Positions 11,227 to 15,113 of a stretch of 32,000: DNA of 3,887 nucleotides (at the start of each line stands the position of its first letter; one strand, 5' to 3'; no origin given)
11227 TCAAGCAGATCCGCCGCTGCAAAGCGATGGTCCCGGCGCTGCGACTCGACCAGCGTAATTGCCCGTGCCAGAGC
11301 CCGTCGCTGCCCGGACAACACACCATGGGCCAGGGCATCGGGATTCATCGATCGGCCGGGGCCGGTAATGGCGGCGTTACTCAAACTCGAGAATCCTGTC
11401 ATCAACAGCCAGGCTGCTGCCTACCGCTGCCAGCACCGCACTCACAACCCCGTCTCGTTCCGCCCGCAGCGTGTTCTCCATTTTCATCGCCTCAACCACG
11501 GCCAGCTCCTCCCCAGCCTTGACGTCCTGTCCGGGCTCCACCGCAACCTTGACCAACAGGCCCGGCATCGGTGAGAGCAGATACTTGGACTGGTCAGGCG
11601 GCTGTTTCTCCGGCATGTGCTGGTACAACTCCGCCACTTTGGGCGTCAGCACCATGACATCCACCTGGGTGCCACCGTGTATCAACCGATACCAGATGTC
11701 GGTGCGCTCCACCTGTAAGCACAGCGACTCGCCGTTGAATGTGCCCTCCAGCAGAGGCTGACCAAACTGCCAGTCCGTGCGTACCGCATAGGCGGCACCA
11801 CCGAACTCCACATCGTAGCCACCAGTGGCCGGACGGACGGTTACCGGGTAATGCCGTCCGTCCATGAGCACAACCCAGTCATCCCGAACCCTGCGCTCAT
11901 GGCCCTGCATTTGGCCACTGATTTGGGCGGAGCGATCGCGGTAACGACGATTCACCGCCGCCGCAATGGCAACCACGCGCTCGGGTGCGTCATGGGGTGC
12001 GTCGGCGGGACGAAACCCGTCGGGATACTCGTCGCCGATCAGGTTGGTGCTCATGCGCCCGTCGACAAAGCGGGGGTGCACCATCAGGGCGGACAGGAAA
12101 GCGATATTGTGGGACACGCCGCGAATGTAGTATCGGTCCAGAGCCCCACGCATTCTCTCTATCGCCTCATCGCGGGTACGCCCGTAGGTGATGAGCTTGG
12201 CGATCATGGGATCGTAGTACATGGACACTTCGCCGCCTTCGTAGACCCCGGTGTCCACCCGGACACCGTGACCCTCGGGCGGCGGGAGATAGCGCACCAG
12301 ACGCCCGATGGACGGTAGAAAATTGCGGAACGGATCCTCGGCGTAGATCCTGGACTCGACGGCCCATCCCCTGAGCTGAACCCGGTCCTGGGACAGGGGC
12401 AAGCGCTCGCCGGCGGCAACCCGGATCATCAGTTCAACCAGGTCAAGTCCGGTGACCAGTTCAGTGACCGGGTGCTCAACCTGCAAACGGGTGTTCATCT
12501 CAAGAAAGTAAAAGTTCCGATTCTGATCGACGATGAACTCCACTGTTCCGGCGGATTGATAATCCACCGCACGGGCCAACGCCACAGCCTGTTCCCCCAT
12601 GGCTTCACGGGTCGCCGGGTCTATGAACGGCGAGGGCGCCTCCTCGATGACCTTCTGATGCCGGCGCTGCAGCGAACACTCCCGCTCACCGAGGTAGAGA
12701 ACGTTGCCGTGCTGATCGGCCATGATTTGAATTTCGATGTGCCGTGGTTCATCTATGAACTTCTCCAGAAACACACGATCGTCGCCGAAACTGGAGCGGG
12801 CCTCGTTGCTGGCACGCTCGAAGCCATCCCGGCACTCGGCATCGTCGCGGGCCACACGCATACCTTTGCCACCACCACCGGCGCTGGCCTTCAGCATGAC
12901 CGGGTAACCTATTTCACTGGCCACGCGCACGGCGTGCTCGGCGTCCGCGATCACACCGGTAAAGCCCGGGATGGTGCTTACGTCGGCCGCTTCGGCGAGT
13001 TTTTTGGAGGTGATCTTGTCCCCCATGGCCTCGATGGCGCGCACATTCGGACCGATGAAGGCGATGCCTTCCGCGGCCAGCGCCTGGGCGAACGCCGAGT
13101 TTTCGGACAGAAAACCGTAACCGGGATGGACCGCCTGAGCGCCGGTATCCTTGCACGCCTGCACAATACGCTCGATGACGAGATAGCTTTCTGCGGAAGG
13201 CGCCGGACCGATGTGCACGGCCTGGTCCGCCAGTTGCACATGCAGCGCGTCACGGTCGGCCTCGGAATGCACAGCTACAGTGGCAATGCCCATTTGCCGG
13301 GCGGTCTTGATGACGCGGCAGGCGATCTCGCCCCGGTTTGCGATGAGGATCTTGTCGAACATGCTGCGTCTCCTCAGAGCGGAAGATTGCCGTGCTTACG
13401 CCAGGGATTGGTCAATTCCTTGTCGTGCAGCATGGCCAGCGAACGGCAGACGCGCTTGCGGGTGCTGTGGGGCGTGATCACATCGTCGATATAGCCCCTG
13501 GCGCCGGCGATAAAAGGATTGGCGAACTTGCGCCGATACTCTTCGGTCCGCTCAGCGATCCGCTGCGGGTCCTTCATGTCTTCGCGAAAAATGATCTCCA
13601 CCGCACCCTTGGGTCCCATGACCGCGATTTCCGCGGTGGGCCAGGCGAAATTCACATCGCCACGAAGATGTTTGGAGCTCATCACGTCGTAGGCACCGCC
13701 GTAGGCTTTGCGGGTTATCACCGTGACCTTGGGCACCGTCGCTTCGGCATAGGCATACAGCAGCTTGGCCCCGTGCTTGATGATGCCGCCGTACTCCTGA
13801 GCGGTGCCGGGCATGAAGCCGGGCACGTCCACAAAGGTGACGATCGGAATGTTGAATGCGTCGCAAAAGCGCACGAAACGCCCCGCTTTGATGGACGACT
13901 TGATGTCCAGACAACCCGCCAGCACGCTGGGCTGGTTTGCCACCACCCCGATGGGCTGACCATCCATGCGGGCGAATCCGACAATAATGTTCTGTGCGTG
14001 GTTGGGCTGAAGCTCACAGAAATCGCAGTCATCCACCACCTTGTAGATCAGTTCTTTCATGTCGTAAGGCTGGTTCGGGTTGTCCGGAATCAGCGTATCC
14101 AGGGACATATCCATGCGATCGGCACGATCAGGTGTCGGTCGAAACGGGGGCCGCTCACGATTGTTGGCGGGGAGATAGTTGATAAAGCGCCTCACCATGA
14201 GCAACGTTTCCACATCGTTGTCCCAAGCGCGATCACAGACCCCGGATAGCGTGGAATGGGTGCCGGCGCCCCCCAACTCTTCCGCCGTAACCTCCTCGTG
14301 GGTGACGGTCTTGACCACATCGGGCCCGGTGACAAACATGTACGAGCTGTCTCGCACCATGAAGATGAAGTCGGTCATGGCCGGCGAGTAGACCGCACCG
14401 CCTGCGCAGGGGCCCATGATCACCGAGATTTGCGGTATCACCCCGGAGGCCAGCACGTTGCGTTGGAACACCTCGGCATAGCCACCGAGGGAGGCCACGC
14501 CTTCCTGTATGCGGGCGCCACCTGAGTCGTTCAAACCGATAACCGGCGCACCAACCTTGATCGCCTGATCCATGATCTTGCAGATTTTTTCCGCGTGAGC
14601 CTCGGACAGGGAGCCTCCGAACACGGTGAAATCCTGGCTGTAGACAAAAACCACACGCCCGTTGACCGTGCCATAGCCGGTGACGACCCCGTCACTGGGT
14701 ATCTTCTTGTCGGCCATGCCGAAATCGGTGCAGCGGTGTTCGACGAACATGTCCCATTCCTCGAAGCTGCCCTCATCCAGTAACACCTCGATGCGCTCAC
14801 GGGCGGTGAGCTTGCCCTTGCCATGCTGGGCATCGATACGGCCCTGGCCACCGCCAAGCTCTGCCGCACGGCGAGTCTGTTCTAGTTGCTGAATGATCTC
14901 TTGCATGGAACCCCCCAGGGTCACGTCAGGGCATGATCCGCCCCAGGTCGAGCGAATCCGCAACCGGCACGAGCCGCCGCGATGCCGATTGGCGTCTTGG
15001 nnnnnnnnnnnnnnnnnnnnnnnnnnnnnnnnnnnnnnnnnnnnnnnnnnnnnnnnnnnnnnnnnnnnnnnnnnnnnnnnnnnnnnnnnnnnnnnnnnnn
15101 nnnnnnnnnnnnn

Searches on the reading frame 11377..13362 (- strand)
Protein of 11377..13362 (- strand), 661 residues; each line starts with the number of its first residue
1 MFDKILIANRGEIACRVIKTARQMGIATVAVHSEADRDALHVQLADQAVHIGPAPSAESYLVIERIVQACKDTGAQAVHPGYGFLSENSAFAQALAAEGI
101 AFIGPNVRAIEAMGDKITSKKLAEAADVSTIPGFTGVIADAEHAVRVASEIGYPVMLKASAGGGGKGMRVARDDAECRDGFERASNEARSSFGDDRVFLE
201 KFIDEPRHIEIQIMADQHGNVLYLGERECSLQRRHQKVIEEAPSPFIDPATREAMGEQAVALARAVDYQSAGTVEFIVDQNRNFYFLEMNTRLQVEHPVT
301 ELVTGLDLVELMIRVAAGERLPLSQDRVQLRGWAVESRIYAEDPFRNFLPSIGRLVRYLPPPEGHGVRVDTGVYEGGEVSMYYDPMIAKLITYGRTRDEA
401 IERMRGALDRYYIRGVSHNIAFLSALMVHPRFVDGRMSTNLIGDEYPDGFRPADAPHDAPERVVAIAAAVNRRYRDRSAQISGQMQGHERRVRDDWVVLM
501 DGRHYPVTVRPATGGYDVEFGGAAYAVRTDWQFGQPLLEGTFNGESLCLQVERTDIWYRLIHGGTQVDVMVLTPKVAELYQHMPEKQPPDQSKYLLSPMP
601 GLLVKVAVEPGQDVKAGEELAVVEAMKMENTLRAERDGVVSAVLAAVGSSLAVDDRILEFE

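Call 51: search_protein_families(library=pfam, proteins=[window:11377-13362:-], max_evalue=0.00001)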
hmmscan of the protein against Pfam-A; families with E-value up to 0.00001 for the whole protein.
window:11377-13362:- (661 aa): 7 families
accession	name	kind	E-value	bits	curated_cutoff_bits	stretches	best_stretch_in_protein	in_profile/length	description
PF02786.22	CPSase_L_D2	-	6.9e-83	277.8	19.8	1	115-322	1-209/211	Carbamoyl-phosphate synthase L chain, ATP binding domain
PF00289.28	Biotin_carb_N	-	2.1e-45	154.1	25.5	1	1-110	1-110/110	Biotin carboxylase, N-terminal domain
PF18140.6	PCC_BT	-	1.7e-41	141.8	23.5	1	464-586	2-126/126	Propionyl-coenzyme A carboxylase BT domain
PF02785.25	Biotin_carb_C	-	4.4e-38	130.2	32.4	1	336-442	1-106/108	Biotin carboxylase C-terminal domain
PF00364.28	Biotin_lipoyl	-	1.3e-16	60.6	22.1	1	596-659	4-72/73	Biotin-requiring enzyme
PF07478.18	Dala_Dala_lig_C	-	1.2e-09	38.4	24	1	142-291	26-174/204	D-ala D-ala ligase C-terminus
PF02222.28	ATP-grasp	-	1.7e-07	31.5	27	1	137-290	15-160/179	ATP-grasp domain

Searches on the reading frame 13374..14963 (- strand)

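Call 51: search_protein_families(library=pfam, proteins=[window:13374-14963:-], max_evalue=0.00001)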
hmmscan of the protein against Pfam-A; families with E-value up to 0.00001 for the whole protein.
window:13374-14963:- (529 aa): 2 families
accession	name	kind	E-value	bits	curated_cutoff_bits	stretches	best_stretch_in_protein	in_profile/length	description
PF01039.27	Carboxyl_trans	-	3.2e-204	679.6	22.3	1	46-527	2-493/493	Carboxyl transferase domain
PF03255.19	ACCA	-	6.9e-15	55.4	23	1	324-465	92-237/310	Acetyl co-enzyme A carboxylase carboxyltransferase-like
